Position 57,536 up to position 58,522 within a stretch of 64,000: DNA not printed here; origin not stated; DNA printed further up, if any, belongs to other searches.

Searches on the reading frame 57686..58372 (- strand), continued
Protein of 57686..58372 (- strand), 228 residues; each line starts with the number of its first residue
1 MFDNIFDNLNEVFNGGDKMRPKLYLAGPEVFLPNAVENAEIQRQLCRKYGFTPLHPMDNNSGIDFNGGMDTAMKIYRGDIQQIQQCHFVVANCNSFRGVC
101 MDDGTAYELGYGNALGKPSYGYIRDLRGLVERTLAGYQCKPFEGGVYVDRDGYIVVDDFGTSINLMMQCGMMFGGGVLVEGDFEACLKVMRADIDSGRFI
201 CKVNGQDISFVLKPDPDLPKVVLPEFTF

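Call 38: find_encoding_contigs(protein=P0025, flank=5000, max_places=1)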
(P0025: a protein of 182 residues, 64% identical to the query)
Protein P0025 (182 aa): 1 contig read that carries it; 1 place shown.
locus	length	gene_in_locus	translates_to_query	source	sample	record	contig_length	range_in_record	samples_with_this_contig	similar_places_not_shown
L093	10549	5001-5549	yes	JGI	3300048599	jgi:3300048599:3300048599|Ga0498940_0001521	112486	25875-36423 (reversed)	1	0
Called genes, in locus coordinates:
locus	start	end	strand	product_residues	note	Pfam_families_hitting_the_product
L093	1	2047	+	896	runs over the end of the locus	PF01624:MutS_I, PF05188:MutS_II, PF05192:MutS_III, PF05190:MutS_IV, PF00488:MutS_V, PF27441:MutS_C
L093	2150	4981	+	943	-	PF08335:GlnD_UR_UTase, PF27444:GlnD_3rd, PF01966:HD (weak), PF24931:ACT_ACR9_3rd (faint), PF26956:ACT_ACR_D1 (faint), PF13291:ACT_4 (faint), PF13740:ACT_6 (faint), PF01842:ACT (weak)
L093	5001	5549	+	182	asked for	PF05014:Nuc_deoxyrib_tr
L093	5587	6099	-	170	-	PF01327:Pep_deformylase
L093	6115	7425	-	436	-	PF02646:RmuC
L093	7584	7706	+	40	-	-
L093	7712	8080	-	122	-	PF01242:PTPS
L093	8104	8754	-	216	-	PF04055:Radical_SAM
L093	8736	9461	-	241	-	PF06508:QueC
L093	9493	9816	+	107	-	PF03091:CutA1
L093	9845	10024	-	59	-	PF05532:CsbD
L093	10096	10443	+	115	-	-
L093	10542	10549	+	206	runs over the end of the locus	PF04264:YceI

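Call 39: find_encoding_contigs(protein=P0013, flank=5000, max_places=1)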
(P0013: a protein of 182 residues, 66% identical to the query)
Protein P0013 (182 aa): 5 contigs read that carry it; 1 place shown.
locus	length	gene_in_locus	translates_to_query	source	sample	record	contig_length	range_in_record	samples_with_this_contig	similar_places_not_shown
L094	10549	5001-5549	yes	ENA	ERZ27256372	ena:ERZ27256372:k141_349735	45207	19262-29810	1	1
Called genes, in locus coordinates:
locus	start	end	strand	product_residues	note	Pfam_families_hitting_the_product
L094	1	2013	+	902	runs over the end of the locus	PF01624:MutS_I, PF05188:MutS_II, PF05192:MutS_III, PF05190:MutS_IV, PF00488:MutS_V, PF27441:MutS_C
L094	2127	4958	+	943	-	PF08335:GlnD_UR_UTase, PF27444:GlnD_3rd, PF01966:HD, PF13291:ACT_4 (faint), PF24931:ACT_ACR9_3rd (faint), PF26956:ACT_ACR_D1 (faint), PF01842:ACT (faint), PF13740:ACT_6 (faint)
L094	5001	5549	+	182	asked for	PF05014:Nuc_deoxyrib_tr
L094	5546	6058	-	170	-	PF01327:Pep_deformylase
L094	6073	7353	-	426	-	PF02646:RmuC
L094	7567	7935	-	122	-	PF01242:PTPS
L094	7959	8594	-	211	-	PF04055:Radical_SAM (weak)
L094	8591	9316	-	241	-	PF06508:QueC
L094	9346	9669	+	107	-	PF03091:CutA1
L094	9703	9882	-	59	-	PF05532:CsbD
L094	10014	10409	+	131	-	-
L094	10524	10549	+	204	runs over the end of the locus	PF04264:YceI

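Call 49: search_protein_families(library=padloc, proteins=[window:57686-58321:-], max_evalue=0.01)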
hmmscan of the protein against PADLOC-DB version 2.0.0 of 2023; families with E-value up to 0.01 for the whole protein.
window:57686-58321:- (211 aa): 0 families

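Call 56: predict_structure(alignment_id=A2)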
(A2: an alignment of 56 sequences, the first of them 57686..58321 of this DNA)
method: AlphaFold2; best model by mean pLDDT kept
length: 211 residues; sequences in the alignment: 56
mean_pLDDT: 88.4   pTM: 0.85
mean pLDDT of the five models: 88.4, 88.3, 88.0, 86.9, 84.5
residues with pLDDT >= 90: 156; 70-90: 24; 50-70: 20; < 50: 11
segments of 3 or more residues with pLDDT < 50: 201-211
pLDDT, mean of each block of 10 residues (from residue 1): 93 96 98 98 79 93 97 96 93 96 97 92 94 93 92 93 98 93 65 65 42 41
secondary structure, 60 per line:
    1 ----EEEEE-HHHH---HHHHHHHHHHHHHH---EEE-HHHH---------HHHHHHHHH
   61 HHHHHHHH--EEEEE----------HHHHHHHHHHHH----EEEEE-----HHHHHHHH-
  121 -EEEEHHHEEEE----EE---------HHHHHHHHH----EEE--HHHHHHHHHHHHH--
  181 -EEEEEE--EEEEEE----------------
elements in order: E5-9 H11-14 H18-31 E35-37 H39-42 H52-68 E71-75 H86-97 E102-106 H112-119 E122-125 E129-132 H148-156 E161-163 H166-178 E182-187 E190-195

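Call 58: fold_search(model_id=the predicted structure, library=pdb)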
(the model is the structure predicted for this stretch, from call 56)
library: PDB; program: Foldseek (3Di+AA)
matches with E <= 10: 1379; with E <= 0.001: 90
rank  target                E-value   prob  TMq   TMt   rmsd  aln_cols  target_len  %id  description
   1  2a0k_A                1.1e-11  1.00  0.65  0.85   2.3       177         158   32  Crystal structure of Nucleoside 2-deoxyribosyltransferase from Trypanosoma brucei at 1.8 A resolution (released 2005-07-26)
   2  6qai_B                1.2e-09  1.00  0.61  0.84   3.1       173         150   29  2-desoxiribosyltransferase from Leishmania mexicana (released 2018-12-26)
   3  6qai_A                2.3e-09  1.00  0.62  0.82   3.2       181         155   28  2-desoxiribosyltransferase from Leishmania mexicana (released 2018-12-26)
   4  8pqr_D                1.8e-08  1.00  0.55  0.74   4.5       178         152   20  Nucleoside 2'deoxyribosyltransferase from Chroococcidiopsis thermalis PCC 7203 WT bound to DAD_Immucillin-H (released 2024-02-21)
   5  8pqt_A                2.0e-08  1.00  0.55  0.73   4.4       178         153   20  Nucleoside 2'deoxyribosyltransferase from Chroococcidiopsis thermalis PCC 7203 WT bound to Bis-Tris (released 2024-02-21)
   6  8pqq_D                2.2e-08  1.00  0.56  0.75   4.5       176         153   20  Nucleoside 2'deoxyribosyltransferase from Chroococcidiopsis thermalis PCC 7203 E88Q Mutant bound to Clofarabine (released 2024-02-21)
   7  8pqr_A                2.9e-08  1.00  0.55  0.73   4.6       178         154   20  Nucleoside 2'deoxyribosyltransferase from Chroococcidiopsis thermalis PCC 7203 WT bound to DAD_Immucillin-H (released 2024-02-21)
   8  8pqs_B                4.3e-08  1.00  0.55  0.74   4.4       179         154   18  Nucleoside 2'deoxyribosyltransferase from Chroococcidiopsis thermalis PCC 7203 E88A Mutant (released 2024-02-21)
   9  9emx_B                4.8e-08  1.00  0.58  0.78   4.4       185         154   19  Nucleoside 2'deoxyribosyltransferase from Chroococcidiopsis thermalis PCC 7203 Double Mutant Y7F A9S bound to Cordycep (released 2025-05-07)
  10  9emx_A                5.1e-08  1.00  0.46  0.62   2.1       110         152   25  Nucleoside 2'deoxyribosyltransferase from Chroococcidiopsis thermalis PCC 7203 Double Mutant Y7F A9S bound to Cordycep (released 2025-05-07)
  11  9emx_C                5.1e-08  1.00  0.54  0.73   4.6       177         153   19  Nucleoside 2'deoxyribosyltransferase from Chroococcidiopsis thermalis PCC 7203 Double Mutant Y7F A9S bound to Cordycep (released 2025-05-07)
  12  7o62_C                5.8e-08  1.00  0.51  0.77   4.5       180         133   22  Crystal structure of a 2`-deoxyribosyltransferase from the psychrophilic bacterium Desulfotalea psychrophila. (released 2021-10-20)
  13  9emw_D                6.2e-08  1.00  0.53  0.72   4.6       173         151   20  Nucleoside 2'deoxyribosyltransferase from Chroococcidiopsis thermalis PCC 7203 Y7F Mutant bound to ImmH-Forodesine (released 2025-05-14)
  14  8pqp_A                6.6e-08  1.00  0.55  0.73   4.9       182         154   20  Nucleoside 2'deoxyribosyltransferase from Chroococcidiopsis thermalis PCC 7203 D62N Mutant bound to ImmH-Forodesine (released 2024-02-21)
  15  8pqq_A                7.4e-08  1.00  0.56  0.75   4.5       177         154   20  Nucleoside 2'deoxyribosyltransferase from Chroococcidiopsis thermalis PCC 7203 E88Q Mutant bound to Clofarabine (released 2024-02-21)
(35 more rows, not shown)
